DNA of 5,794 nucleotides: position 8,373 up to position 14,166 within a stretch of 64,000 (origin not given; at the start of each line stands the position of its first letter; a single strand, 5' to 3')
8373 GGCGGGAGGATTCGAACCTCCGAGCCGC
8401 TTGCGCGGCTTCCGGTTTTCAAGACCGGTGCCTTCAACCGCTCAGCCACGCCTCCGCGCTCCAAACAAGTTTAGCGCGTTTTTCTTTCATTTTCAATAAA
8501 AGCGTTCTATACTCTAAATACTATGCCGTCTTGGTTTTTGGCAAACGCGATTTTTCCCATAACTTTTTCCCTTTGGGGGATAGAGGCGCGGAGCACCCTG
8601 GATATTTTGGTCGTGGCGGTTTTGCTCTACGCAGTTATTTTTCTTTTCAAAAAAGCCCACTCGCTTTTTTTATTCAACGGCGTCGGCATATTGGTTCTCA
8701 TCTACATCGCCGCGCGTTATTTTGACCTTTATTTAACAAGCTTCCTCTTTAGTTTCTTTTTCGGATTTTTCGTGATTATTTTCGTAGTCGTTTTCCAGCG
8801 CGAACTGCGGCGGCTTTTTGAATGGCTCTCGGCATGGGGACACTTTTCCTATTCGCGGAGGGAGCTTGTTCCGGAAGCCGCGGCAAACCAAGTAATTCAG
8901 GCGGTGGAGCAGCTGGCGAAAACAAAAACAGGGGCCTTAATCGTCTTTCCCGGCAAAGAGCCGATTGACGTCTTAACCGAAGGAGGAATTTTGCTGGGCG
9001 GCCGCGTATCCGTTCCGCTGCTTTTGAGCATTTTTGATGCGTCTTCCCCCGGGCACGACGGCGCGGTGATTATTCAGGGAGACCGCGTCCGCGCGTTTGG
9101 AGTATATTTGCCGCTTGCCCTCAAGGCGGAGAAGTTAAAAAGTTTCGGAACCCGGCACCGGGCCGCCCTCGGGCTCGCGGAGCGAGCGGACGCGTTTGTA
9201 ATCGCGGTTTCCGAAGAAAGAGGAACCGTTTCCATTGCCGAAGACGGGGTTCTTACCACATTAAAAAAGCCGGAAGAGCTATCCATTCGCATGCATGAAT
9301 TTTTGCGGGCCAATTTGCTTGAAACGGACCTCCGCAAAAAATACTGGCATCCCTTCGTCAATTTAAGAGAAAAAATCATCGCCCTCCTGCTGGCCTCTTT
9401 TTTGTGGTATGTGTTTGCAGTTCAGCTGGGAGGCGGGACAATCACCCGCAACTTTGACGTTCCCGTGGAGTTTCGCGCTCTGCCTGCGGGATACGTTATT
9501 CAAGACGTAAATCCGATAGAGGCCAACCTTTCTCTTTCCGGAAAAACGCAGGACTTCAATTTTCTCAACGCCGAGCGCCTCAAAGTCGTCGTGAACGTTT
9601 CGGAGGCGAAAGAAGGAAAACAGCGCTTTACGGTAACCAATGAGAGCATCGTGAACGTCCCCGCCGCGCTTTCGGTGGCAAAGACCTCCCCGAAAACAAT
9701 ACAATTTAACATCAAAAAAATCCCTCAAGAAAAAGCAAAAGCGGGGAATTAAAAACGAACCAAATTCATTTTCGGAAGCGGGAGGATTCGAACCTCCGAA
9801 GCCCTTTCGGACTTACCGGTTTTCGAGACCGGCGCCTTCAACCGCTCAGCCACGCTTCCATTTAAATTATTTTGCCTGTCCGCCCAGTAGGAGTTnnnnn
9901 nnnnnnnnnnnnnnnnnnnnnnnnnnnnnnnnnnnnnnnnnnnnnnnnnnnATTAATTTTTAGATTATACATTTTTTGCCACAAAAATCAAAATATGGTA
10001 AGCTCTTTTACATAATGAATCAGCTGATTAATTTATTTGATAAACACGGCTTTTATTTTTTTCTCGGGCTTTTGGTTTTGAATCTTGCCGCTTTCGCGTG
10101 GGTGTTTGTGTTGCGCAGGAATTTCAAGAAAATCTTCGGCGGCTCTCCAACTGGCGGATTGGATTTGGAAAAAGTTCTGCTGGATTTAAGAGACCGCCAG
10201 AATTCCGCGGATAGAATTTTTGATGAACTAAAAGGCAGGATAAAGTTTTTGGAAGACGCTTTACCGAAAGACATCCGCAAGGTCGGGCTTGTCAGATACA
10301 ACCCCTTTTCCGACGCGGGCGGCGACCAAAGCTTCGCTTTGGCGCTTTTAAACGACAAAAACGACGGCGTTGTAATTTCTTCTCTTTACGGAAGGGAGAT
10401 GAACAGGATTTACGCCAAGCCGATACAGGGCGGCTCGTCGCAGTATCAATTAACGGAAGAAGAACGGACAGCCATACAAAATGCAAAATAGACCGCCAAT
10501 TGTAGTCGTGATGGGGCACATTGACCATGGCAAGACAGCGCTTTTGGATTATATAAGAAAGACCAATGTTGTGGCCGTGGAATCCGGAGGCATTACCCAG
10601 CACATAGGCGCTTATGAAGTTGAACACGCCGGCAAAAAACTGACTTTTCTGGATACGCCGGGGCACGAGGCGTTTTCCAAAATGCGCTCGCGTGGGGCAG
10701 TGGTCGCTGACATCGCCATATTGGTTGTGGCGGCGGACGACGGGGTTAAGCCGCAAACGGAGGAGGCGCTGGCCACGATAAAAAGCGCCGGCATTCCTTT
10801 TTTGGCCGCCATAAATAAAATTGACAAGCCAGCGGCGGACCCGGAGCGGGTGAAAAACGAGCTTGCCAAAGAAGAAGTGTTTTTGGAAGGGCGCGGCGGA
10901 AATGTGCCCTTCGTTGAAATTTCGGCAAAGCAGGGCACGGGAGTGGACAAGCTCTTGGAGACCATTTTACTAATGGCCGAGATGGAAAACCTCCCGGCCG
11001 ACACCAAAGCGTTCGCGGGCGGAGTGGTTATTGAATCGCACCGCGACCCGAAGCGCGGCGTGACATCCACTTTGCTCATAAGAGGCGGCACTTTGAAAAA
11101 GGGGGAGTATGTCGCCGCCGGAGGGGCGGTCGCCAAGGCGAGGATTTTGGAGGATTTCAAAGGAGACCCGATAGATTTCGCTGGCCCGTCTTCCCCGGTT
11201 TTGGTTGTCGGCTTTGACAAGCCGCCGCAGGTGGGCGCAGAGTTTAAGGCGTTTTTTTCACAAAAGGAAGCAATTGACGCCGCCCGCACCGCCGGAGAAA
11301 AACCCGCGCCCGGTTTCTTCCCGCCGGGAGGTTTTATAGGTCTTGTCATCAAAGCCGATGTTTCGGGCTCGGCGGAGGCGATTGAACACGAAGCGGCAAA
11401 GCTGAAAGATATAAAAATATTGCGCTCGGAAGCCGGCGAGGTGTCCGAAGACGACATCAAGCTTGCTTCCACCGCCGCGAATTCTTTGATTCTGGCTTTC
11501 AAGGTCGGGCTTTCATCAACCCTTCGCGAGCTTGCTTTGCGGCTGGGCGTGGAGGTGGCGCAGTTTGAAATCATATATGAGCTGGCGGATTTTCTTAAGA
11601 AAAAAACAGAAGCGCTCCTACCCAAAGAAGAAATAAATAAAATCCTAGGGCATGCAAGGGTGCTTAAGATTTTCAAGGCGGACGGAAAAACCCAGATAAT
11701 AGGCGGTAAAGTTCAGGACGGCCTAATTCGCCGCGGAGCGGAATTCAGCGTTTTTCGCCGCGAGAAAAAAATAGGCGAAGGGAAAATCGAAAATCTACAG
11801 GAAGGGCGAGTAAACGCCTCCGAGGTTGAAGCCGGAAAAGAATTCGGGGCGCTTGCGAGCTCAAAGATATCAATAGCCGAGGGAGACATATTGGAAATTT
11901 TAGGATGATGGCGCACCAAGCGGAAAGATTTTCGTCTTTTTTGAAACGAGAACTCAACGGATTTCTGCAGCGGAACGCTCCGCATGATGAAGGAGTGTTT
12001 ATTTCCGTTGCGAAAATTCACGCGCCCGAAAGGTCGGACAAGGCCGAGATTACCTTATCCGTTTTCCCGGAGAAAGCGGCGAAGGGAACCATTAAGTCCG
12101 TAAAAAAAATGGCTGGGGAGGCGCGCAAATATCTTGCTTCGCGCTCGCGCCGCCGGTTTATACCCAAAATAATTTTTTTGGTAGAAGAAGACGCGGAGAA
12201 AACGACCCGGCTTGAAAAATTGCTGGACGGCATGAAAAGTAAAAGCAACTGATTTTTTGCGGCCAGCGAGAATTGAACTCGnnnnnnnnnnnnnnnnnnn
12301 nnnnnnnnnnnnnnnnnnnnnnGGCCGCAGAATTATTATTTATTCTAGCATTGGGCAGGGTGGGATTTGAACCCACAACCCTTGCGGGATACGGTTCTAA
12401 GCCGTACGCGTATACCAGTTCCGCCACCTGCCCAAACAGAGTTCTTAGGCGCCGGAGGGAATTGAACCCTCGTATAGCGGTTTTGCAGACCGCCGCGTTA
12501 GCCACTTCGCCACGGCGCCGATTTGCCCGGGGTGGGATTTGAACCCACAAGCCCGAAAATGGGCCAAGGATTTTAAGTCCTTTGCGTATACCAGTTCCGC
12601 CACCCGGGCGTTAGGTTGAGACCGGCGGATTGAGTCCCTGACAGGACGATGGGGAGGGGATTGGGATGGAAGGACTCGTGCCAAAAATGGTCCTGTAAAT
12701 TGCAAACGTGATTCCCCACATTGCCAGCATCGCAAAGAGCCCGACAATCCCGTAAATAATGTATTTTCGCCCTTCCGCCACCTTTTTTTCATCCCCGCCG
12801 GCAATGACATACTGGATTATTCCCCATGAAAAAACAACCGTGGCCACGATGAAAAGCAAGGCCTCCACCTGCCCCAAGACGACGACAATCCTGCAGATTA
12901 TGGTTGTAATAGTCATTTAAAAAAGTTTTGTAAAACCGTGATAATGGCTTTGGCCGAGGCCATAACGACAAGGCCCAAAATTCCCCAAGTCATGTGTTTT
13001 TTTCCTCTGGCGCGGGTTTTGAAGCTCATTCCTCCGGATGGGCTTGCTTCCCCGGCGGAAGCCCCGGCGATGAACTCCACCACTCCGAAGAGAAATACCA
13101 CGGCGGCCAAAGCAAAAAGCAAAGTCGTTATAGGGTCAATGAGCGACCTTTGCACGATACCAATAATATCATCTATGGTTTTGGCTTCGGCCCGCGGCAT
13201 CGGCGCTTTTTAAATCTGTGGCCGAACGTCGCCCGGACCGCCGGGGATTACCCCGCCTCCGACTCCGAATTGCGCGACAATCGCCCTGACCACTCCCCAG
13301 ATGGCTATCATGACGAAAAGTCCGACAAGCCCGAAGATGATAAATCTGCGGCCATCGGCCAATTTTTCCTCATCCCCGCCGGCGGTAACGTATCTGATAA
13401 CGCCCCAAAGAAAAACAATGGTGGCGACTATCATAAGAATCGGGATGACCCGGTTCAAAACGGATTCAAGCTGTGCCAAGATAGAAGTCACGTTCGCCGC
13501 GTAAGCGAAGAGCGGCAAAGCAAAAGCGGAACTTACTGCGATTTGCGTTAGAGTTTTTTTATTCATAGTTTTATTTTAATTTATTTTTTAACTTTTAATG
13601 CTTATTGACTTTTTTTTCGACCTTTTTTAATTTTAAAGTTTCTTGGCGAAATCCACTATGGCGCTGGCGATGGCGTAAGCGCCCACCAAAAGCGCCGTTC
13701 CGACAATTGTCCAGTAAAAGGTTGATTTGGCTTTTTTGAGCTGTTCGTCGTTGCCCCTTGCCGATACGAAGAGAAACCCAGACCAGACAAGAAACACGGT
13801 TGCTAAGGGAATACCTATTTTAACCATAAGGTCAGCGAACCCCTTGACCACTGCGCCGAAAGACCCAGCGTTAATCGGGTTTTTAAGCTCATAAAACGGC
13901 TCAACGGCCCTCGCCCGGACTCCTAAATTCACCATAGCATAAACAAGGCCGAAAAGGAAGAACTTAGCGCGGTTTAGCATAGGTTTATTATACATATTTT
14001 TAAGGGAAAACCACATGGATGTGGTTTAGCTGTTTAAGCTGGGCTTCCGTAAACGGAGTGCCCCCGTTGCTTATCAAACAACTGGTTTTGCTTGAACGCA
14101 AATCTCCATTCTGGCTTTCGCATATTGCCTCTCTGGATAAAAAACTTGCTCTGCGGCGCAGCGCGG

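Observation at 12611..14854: Tandem array of five divergent VirB2/T4SS-pilin-like two-TM paralogs, one fused to a zinc D,D-peptidase-like domain, abutting a four-tRNA cluster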

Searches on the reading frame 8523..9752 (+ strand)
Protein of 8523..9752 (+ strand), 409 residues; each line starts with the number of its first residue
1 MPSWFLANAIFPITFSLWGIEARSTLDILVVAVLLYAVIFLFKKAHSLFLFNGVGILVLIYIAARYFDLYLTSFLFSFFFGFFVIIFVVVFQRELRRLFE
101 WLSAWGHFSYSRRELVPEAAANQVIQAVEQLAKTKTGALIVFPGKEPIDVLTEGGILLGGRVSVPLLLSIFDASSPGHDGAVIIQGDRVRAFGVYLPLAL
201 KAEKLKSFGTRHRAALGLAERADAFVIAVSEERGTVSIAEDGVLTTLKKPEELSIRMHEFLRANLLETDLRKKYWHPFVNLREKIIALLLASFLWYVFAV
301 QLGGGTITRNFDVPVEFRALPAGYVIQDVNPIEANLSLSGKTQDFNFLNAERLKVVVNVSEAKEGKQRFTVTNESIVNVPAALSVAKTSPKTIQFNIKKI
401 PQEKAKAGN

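Call 57: search_protein_families(library=pfam, proteins=[window:8523-9752:+], max_evalue=0.001)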
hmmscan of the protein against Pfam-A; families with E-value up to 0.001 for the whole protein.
window:8523-9752:+ (409 aa): 3 families
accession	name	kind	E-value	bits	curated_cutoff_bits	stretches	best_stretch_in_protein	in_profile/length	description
PF02457.21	DAC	-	1.4e-35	121.9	27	1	126-243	2-118/119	DisA bacterial checkpoint controller nucleotide-binding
PF19293.4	CdaA_N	-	1.2e-07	32.2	23.8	1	21-94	6-80/81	CdaA N-terminal transmembrane domain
PF07949.17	YbbR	-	7.6e-06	26.6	22.3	1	313-397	1-81/81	YbbR-like protein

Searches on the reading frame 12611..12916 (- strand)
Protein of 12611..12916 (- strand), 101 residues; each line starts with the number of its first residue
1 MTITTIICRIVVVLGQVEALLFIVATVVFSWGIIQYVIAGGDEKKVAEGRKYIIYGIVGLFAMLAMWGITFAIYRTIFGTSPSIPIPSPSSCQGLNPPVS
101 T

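Call 4: search_protein_families(library=pfam, proteins=[window:12611-12916:-], max_evalue=1)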
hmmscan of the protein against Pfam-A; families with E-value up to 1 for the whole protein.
window:12611-12916:- (101 aa): 3 families
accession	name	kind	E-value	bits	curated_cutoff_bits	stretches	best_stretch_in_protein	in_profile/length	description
PF18895.5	T4SS_pilin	-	3e-08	34.1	26.6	1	2-70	4-68/71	Type IV secretion system pilin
PF03631.20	Virul_fac_BrkB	-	0.041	14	33.7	1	9-83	117-189/259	Virulence factor BrkB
PF10251.14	PEN-2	-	0.058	14.2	25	1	7-80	8-81/93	Presenilin enhancer-2 subunit of gamma secretase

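Call 5: search_protein_families(library=ncbifam, proteins=[window:12611-12916:-], max_evalue=1)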
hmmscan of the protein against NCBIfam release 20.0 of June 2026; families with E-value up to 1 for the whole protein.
window:12611-12916:- (101 aa): 3 families
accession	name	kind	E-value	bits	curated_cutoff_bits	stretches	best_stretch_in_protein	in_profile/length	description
NF037976.1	gtrA_1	subfamily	0.016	15.3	50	1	36-80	55-98/126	GtrA family protein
NF045849.1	ICE_MMCAP2_0565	equivalog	0.29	10.8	40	1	13-76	16-79/80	Mbov_0395 family pilin-like conjugal transfer protein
NF041554.1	SA1362_fam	subfamily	0.41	10.8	42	0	17-52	28-61/70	SA1362 family protein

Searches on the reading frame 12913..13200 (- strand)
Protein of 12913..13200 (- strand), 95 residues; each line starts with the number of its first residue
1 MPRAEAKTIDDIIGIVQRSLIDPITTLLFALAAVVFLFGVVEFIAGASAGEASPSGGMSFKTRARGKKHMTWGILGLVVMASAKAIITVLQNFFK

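Call 4: search_protein_families(library=pfam, proteins=[window:12913-13200:-], max_evalue=1)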
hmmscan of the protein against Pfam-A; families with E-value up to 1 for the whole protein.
window:12913-13200:- (95 aa): 2 families
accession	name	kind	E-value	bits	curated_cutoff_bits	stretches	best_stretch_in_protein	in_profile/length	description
PF18895.5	T4SS_pilin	-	1.7e-06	28.5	26.6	1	17-90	9-71/71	Type IV secretion system pilin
PF04956.18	TrbC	-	0.38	11.4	27.9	0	7-42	39-74/98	TrbC/VIRB2 pilin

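Call 5: search_protein_families(library=ncbifam, proteins=[window:12913-13200:-], max_evalue=1)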
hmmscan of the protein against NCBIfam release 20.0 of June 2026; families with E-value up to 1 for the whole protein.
window:12913-13200:- (95 aa): 1 family
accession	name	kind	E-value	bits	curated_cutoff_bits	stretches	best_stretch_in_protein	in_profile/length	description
NF045849.1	ICE_MMCAP2_0565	equivalog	0.12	12.1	40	1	63-90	49-76/80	Mbov_0395 family pilin-like conjugal transfer protein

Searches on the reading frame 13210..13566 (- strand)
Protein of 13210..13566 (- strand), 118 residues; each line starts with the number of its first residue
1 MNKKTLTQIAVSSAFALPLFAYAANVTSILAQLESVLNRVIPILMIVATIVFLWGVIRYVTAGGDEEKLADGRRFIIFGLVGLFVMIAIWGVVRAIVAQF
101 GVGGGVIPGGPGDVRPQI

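Call 4: search_protein_families(library=pfam, proteins=[window:13210-13566:-], max_evalue=1)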
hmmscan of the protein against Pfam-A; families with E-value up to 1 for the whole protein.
window:13210-13566:- (118 aa): 3 families
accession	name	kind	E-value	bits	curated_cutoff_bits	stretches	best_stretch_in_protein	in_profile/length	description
PF18895.5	T4SS_pilin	-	5.2e-08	33.3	26.6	1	29-96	5-71/71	Type IV secretion system pilin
PF06022.16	Cir_Bir_Yir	-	0.39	10.6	25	1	31-56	231-256/259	Plasmodium variant antigen protein Cir/Yir/Bir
PF09843.14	DUF2070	-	0.39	9.4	30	1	9-106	106-185/561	Predicted membrane protein (DUF2070)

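Call 5: search_protein_families(library=ncbifam, proteins=[window:13210-13566:-], max_evalue=1)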
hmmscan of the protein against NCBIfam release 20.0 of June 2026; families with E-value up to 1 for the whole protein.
window:13210-13566:- (118 aa): 5 families
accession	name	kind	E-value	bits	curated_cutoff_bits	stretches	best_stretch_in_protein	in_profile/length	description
NF045849.1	ICE_MMCAP2_0565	equivalog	8.2e-05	22.2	40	1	27-98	7-78/80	Mbov_0395 family pilin-like conjugal transfer protein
NF052556.1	NtrsucLyaStm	equivalog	0.0084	15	650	1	1-104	160-262/466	nitrosuccinate lyase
NF038351.1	cyt_ox_assem_30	subfamily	0.02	14.7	27.5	1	43-60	10-27/30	cytochrome oxidase small assembly protein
TIGR02976.1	phageshock_pspB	equivalog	0.34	11.2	51.7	1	40-71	7-38/75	envelope stress response membrane protein PspB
TIGR04286.1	MSEP-CTERM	equivalog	0.93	7.3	150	1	3-82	138-218/920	MSEP-CTERM sorting domain-containing protein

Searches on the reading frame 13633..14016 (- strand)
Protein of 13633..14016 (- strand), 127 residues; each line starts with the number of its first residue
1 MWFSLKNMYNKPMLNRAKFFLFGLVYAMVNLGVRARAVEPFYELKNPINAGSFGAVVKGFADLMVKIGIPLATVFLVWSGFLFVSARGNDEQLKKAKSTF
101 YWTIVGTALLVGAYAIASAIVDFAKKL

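Call 4: search_protein_families(library=pfam, proteins=[window:13633-14016:-], max_evalue=1)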
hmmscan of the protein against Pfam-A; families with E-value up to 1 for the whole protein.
window:13633-14016:- (127 aa): 4 families
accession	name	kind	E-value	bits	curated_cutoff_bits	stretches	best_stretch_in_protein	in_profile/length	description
PF18895.5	T4SS_pilin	-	2.1e-08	34.5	26.6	1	58-120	10-71/71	Type IV secretion system pilin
PF04956.18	TrbC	-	1.7e-05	25.4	27.9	1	51-120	35-98/98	TrbC/VIRB2 pilin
PF03994.20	DUF350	-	0.01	16.3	26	1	17-120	10-96/133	Domain of Unknown Function (DUF350)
PF01312.24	Bac_export_2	-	0.18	11.4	24.4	1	18-124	96-198/335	FlhB HrpN YscU SpaS Family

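Call 5: search_protein_families(library=ncbifam, proteins=[window:13633-14016:-], max_evalue=1)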
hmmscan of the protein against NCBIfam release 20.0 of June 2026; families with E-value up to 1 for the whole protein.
window:13633-14016:- (127 aa): 2 families
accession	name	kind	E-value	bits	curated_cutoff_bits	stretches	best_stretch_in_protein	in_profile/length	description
NF038018.1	qmoC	equivalog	0.0077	15.7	300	1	22-123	229-318/360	quinone-interacting membrane-bound oxidoreductase complex subunit QmoC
NF045849.1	ICE_MMCAP2_0565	equivalog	0.011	15.4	40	1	65-122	22-78/80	Mbov_0395 family pilin-like conjugal transfer protein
